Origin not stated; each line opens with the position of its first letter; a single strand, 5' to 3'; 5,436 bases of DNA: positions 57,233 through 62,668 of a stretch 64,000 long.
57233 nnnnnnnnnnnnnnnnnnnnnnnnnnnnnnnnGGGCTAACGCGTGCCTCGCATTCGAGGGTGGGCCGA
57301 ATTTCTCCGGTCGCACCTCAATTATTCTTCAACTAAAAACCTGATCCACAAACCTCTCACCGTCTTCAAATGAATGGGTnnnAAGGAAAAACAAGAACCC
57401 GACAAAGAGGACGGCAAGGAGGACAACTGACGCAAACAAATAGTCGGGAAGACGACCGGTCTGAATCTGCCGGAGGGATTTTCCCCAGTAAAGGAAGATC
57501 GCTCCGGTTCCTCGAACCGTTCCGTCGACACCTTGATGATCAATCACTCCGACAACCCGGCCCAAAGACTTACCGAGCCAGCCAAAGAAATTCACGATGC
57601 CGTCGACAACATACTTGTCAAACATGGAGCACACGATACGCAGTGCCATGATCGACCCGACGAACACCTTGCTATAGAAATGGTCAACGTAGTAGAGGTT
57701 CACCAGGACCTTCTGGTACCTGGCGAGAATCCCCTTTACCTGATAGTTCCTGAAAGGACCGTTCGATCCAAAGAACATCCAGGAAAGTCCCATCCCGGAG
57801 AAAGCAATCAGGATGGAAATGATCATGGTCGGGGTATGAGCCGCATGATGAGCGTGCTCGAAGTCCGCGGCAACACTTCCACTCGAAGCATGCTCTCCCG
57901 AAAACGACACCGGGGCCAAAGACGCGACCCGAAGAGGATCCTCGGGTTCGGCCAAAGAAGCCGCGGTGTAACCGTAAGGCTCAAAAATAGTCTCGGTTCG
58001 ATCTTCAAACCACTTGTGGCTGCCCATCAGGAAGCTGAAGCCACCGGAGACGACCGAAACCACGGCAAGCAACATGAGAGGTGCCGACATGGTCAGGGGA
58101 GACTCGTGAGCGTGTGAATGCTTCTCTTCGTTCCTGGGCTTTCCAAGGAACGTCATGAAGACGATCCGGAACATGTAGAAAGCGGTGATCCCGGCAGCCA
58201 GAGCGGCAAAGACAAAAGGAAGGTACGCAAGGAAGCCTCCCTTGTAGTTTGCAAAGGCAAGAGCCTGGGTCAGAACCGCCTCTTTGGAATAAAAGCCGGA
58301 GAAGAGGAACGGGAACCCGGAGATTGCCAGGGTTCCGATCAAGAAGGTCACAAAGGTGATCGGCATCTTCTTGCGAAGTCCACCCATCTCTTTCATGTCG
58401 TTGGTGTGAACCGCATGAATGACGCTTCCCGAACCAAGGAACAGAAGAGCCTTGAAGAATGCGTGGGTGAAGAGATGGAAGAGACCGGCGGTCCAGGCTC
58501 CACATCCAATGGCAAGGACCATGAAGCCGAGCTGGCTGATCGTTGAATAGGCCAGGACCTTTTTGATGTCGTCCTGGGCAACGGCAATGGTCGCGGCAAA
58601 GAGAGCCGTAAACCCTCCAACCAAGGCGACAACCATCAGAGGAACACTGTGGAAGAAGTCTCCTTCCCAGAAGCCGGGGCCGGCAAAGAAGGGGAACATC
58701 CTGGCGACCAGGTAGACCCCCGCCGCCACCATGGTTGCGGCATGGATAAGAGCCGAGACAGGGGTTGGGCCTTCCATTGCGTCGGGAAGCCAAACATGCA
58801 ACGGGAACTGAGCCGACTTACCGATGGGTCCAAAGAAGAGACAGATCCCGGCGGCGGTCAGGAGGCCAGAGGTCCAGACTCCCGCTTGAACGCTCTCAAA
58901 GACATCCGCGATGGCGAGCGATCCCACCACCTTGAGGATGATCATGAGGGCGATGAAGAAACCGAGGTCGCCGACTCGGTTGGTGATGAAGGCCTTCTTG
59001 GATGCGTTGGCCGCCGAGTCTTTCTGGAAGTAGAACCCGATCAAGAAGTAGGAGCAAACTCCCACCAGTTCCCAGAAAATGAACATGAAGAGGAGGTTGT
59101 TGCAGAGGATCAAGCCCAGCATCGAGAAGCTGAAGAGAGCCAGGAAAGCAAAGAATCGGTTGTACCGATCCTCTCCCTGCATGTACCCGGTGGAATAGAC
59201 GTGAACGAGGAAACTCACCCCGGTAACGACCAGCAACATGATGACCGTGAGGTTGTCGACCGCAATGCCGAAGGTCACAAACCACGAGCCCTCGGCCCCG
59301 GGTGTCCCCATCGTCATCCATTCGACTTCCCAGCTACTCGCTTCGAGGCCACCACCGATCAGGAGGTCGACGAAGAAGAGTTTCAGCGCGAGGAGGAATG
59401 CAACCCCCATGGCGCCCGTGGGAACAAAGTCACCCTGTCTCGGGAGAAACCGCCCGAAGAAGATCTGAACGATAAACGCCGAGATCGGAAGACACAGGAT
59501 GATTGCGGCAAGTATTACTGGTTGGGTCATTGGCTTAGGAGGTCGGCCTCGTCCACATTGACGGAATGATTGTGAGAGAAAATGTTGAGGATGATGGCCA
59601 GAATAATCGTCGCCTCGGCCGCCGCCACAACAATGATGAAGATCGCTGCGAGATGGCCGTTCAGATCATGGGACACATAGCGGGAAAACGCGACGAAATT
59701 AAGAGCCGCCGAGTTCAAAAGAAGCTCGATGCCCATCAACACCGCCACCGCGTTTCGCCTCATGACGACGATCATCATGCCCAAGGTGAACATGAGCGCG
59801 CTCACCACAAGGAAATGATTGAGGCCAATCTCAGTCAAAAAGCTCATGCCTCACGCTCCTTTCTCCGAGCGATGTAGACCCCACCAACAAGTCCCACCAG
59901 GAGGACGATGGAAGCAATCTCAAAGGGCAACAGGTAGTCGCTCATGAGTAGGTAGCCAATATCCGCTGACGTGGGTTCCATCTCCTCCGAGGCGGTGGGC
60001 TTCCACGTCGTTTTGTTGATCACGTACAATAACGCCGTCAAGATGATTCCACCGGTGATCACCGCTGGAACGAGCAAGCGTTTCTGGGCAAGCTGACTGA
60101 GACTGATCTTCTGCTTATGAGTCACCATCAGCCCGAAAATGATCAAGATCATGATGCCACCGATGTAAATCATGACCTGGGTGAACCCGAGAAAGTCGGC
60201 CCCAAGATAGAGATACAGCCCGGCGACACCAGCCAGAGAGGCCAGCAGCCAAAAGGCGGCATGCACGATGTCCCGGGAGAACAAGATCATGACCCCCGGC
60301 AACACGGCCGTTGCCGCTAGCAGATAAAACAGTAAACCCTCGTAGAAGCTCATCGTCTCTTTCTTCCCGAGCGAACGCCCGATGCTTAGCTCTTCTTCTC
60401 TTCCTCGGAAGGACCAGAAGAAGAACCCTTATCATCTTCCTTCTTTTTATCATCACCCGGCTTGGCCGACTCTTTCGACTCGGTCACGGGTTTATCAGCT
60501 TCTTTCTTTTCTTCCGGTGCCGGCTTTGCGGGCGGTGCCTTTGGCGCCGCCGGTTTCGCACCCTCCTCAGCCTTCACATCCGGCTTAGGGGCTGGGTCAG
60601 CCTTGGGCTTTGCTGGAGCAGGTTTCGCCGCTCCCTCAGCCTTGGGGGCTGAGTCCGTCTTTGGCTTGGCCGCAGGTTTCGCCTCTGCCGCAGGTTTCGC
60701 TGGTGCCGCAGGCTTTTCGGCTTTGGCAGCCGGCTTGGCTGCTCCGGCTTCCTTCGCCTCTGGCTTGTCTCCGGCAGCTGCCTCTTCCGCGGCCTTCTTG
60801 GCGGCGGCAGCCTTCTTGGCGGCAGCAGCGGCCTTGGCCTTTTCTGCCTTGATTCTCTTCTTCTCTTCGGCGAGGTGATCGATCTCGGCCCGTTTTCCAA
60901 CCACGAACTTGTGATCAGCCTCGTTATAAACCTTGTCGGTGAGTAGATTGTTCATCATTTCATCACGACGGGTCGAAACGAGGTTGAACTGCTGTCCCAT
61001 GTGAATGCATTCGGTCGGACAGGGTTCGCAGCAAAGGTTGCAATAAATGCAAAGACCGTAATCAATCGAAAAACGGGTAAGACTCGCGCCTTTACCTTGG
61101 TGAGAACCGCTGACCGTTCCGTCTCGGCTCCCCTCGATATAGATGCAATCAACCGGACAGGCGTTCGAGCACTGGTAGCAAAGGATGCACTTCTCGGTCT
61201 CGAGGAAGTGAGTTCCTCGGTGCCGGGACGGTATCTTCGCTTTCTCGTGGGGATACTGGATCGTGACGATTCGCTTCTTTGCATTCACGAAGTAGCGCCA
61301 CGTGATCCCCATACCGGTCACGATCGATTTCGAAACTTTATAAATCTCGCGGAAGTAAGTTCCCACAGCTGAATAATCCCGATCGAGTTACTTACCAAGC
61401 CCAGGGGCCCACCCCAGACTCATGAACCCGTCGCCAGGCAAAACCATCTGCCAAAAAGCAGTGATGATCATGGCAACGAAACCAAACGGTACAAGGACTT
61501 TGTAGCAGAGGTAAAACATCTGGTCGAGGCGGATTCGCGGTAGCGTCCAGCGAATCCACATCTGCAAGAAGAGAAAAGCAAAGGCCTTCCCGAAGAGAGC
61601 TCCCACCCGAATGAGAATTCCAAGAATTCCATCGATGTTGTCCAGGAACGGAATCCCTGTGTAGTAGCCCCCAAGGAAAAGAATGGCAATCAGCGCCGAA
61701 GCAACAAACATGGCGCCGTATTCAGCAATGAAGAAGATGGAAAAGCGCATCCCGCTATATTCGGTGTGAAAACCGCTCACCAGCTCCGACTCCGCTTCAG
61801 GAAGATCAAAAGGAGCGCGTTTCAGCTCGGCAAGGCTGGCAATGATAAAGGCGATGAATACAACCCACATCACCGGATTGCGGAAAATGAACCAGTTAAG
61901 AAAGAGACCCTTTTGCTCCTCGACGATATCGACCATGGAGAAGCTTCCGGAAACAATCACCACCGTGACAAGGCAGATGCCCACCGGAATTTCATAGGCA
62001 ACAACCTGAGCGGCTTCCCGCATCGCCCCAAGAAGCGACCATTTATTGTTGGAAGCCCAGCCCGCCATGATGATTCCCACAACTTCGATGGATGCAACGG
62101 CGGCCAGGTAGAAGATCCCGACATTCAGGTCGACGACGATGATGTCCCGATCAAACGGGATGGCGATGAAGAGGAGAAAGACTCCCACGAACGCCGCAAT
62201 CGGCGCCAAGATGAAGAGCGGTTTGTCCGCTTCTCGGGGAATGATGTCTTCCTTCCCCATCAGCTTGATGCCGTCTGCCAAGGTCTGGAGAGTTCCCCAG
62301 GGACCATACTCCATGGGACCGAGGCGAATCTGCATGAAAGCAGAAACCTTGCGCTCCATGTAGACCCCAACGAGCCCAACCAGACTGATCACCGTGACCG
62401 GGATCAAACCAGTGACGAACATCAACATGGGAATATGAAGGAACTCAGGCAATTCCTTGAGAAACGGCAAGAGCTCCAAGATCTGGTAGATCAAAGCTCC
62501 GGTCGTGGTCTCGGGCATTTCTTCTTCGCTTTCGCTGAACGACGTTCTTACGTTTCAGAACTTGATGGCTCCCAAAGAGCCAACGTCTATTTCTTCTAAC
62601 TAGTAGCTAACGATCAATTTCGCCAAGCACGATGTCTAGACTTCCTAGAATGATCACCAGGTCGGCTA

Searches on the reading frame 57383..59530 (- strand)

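Call 32: search_protein_families(library=pfam, proteins=[window:57383-59530:-], max_evalue=0.0001)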
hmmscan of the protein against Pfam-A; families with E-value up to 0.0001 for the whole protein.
window:57383-59530:- (716 aa): 2 families
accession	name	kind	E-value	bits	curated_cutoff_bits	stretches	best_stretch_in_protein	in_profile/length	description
PF00361.26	Proton_antipo_M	-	9e-76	255.3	21.5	1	144-429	2-281/294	NADH:quinone oxidoreductase/Mrp antiporter, TM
PF00662.26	Proton_antipo_N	-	1.4e-18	66.9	24.5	1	82-127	6-51/51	NADH-Ubiquinone oxidoreductase (complex I), chain 5 N-terminus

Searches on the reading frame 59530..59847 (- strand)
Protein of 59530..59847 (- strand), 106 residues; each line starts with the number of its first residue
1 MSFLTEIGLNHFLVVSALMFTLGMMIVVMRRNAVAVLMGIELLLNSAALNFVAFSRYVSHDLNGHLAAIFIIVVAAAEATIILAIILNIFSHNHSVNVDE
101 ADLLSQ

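Call 20: search_protein_families(library=pfam, proteins=[window:59530-59847:-], max_evalue=0.01)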
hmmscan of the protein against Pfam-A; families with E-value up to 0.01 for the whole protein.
window:59530-59847:- (106 aa): 2 families
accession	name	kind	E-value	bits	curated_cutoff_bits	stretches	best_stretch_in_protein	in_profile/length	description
PF00420.29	Oxidored_q2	-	4.8e-23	81.2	26.1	1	11-104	1-93/95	NADH-ubiquinone/plastoquinone oxidoreductase chain 4L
PF05767.17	Pox_A14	-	0.0079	16.8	27.7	1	23-90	2-68/93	Poxvirus virion envelope protein A14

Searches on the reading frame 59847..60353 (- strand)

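Call 20: search_protein_families(library=pfam, proteins=[window:59847-60353:-], max_evalue=0.01)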
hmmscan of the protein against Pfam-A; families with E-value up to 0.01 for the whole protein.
window:59847-60353:- (169 aa): 1 family
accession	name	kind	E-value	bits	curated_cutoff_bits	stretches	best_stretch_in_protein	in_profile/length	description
PF00499.25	Oxidored_q3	-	1.9e-36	125.5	33.2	1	21-161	3-146/146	NADH-ubiquinone/plastoquinone oxidoreductase chain 6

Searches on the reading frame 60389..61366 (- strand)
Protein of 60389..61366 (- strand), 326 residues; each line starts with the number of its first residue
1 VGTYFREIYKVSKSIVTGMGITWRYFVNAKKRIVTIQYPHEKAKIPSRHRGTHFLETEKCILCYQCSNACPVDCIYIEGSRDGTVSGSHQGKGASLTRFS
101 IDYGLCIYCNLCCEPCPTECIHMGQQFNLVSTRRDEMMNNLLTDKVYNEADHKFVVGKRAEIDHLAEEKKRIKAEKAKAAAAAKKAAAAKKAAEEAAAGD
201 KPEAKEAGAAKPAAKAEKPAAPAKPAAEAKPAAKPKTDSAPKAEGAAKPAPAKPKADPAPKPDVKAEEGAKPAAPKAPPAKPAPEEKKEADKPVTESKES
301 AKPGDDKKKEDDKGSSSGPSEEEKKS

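Call 32: search_protein_families(library=pfam, proteins=[window:60389-61366:-], max_evalue=0.0001)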
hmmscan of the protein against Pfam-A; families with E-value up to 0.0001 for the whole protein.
window:60389-61366:- (326 aa): 3 families
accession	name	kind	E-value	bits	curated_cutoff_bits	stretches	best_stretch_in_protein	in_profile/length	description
PF14697.11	Fer4_21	-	1.2e-08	35.4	35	0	101-123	36-59/59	4Fe-4S dicluster domain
PF00037.32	Fer4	-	4.1e-08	33.2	21.1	1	57-76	5-24/24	4Fe-4S binding domain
PF12838.12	Fer4_7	-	4.1e-06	27.6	27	1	59-120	1-52/52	4Fe-4S dicluster domain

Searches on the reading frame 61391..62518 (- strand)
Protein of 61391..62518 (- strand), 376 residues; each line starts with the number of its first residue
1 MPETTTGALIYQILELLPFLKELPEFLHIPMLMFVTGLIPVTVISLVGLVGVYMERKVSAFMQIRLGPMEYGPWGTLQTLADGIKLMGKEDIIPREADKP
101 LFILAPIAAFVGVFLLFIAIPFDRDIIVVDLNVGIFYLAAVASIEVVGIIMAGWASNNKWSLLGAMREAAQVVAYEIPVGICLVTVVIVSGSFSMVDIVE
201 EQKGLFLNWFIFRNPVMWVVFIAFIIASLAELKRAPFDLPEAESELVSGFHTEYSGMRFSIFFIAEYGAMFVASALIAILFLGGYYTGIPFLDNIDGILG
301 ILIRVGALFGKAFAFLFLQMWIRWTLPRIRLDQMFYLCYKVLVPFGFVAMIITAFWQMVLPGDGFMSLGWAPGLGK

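Call 32: search_protein_families(library=pfam, proteins=[window:61391-62518:-], max_evalue=0.0001)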
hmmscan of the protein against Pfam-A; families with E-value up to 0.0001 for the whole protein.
window:61391-62518:- (376 aa): 1 family
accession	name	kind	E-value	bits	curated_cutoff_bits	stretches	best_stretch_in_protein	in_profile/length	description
PF00146.26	NADHdh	-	1e-111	373.5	27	1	41-354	7-298/298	NADH dehydrogenase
